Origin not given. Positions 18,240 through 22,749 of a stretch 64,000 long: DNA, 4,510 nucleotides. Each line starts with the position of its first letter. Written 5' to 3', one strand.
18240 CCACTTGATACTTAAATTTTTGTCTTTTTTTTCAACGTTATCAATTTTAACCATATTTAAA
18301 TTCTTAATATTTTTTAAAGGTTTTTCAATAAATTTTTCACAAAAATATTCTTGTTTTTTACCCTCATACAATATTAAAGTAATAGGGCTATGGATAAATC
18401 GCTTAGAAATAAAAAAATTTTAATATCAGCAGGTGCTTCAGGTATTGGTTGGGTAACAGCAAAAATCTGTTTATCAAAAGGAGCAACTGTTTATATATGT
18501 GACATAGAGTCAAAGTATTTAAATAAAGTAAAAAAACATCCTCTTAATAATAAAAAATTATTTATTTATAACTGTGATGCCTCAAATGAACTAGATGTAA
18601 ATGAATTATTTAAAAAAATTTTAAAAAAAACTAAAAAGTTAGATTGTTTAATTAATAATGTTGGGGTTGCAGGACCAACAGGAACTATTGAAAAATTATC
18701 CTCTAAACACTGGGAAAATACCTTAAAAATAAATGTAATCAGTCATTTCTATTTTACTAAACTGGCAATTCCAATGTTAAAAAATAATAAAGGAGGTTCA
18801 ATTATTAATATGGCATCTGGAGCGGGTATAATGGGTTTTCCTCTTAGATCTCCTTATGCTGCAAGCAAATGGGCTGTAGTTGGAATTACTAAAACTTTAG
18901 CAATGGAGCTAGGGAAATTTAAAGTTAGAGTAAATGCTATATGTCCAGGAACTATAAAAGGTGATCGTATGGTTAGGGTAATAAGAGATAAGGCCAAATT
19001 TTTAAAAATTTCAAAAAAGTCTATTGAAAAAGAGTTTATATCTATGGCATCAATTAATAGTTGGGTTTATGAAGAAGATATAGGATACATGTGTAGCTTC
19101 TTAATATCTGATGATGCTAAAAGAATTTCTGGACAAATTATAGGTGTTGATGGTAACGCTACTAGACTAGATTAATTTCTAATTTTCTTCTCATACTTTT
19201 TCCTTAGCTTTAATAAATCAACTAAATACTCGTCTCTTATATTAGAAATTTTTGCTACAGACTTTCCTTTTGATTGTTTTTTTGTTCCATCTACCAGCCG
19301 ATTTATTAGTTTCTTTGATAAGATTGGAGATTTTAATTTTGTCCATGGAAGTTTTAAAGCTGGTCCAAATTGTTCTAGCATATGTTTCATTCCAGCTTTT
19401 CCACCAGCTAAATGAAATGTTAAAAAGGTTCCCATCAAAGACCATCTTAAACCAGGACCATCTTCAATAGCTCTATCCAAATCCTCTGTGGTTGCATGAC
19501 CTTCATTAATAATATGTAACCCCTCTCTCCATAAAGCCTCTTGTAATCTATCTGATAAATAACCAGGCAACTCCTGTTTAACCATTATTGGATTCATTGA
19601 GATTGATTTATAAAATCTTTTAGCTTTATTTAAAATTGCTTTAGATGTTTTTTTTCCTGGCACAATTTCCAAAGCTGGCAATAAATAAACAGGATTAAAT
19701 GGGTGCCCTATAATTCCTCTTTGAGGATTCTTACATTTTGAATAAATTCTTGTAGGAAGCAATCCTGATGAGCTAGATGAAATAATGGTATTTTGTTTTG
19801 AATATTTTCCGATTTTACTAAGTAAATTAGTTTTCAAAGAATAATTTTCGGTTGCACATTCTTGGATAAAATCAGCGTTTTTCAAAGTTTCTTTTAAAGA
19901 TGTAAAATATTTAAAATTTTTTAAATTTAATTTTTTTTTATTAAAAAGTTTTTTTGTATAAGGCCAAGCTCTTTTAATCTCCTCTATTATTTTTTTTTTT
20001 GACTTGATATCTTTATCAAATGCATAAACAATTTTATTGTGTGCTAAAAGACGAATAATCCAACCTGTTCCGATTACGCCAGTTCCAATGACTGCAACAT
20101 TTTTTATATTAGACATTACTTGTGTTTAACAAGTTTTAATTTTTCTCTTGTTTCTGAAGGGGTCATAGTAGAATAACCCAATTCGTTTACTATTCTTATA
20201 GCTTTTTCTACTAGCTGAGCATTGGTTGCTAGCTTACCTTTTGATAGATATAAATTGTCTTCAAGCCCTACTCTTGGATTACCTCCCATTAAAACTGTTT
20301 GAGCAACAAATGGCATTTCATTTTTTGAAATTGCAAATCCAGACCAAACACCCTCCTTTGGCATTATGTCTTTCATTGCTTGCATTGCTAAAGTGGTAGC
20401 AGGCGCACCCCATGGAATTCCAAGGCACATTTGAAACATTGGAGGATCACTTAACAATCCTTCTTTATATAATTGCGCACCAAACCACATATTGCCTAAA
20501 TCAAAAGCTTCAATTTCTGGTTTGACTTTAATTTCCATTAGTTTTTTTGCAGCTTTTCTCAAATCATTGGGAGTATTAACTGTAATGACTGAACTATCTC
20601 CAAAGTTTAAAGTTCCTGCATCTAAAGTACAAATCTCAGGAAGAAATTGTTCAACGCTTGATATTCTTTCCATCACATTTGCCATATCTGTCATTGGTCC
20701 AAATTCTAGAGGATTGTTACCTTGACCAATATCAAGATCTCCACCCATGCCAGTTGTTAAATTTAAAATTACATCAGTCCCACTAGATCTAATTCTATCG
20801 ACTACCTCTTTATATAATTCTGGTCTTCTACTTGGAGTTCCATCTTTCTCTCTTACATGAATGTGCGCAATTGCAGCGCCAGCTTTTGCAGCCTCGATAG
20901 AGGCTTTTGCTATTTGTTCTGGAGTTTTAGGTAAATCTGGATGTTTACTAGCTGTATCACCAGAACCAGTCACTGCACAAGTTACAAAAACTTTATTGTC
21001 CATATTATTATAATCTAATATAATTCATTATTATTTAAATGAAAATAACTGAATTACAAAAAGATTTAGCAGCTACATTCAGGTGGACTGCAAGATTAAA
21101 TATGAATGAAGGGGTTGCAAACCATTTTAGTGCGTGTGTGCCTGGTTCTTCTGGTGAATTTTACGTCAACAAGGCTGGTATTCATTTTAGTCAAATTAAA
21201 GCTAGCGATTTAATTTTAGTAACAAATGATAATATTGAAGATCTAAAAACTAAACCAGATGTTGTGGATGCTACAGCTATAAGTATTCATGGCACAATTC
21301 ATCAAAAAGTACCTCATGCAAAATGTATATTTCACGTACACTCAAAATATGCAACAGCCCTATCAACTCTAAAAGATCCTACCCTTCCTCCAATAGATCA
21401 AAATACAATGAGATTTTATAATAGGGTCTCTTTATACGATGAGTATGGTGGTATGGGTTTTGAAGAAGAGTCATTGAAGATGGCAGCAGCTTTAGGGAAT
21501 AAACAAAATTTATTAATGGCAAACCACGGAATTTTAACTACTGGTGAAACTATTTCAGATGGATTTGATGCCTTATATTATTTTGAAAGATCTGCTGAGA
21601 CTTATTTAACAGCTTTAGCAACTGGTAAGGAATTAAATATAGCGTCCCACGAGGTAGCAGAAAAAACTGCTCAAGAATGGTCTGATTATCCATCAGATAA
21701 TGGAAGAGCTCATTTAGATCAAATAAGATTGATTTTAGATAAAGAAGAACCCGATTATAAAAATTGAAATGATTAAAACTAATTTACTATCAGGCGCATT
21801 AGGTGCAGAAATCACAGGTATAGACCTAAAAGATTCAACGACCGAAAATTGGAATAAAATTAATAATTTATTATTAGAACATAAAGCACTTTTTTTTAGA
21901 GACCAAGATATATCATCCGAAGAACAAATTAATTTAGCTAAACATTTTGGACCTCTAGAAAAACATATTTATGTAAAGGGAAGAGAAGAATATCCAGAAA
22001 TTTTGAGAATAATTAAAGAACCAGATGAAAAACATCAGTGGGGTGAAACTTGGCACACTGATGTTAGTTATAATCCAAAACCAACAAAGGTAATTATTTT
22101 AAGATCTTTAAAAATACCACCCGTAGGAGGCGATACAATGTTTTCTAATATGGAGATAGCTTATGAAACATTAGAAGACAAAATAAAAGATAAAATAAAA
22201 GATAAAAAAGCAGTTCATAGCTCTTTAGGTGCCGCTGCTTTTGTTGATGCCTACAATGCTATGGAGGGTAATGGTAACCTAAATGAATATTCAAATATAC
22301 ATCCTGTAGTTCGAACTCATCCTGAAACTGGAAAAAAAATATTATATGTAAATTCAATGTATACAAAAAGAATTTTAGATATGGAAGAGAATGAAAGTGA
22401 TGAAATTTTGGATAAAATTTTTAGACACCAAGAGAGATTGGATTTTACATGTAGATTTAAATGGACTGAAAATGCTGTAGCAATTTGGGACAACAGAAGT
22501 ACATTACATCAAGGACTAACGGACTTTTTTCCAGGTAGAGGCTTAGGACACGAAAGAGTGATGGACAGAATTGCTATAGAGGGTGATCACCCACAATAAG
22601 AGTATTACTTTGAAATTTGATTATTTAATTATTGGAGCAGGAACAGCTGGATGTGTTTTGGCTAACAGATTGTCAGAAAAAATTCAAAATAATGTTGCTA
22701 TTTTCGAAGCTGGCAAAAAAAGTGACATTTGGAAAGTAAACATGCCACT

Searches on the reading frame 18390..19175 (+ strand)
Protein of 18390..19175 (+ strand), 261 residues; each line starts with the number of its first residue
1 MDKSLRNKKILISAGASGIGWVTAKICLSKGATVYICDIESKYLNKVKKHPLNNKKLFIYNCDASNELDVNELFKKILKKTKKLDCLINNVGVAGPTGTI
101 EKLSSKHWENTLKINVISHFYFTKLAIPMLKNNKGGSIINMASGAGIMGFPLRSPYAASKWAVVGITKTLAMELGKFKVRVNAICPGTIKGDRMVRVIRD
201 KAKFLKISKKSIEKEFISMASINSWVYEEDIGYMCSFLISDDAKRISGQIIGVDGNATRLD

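Call 51: search_protein_families(library=pfam, proteins=[window:18390-19175:+])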
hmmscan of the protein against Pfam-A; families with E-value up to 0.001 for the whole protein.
window:18390-19175:+ (261 aa): 5 families
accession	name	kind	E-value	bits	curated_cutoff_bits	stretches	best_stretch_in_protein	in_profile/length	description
PF13561.12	adh_short_C2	-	1.1e-54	185.9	27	1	16-255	5-233/236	Enoyl-(Acyl carrier protein) reductase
PF00106.31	adh_short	-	2.4e-51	174.4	26.6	1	8-197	1-189/195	short chain dehydrogenase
PF23441.1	SDR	-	9e-09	35.5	27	1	5-256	5-254/258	SDR-like rossmann domain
PF08659.16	KR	-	1.3e-05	25.7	22.6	1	11-159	4-152/180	KR domain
PF08643.16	DUF1776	-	0.00041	20.3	25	1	96-189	104-199/294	Fungal family of unknown function (DUF1776)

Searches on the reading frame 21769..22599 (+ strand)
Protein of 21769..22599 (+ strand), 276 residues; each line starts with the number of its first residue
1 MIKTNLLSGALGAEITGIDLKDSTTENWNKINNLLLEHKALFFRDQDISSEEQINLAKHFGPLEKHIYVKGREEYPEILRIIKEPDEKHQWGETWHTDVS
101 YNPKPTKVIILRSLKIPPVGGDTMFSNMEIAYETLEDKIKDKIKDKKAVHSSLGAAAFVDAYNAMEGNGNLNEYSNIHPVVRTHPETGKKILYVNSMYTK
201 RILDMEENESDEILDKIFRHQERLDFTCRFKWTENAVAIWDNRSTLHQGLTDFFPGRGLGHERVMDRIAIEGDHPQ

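Call 51: search_protein_families(library=pfam, proteins=[window:21769-22599:+])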
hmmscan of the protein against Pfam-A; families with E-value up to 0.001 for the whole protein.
window:21769-22599:+ (276 aa): 1 family
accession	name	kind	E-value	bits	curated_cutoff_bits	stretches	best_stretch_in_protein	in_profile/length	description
PF02668.22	TauD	-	1.1e-58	199.7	27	1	7-256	5-258/267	Taurine catabolism dioxygenase TauD, TfdA family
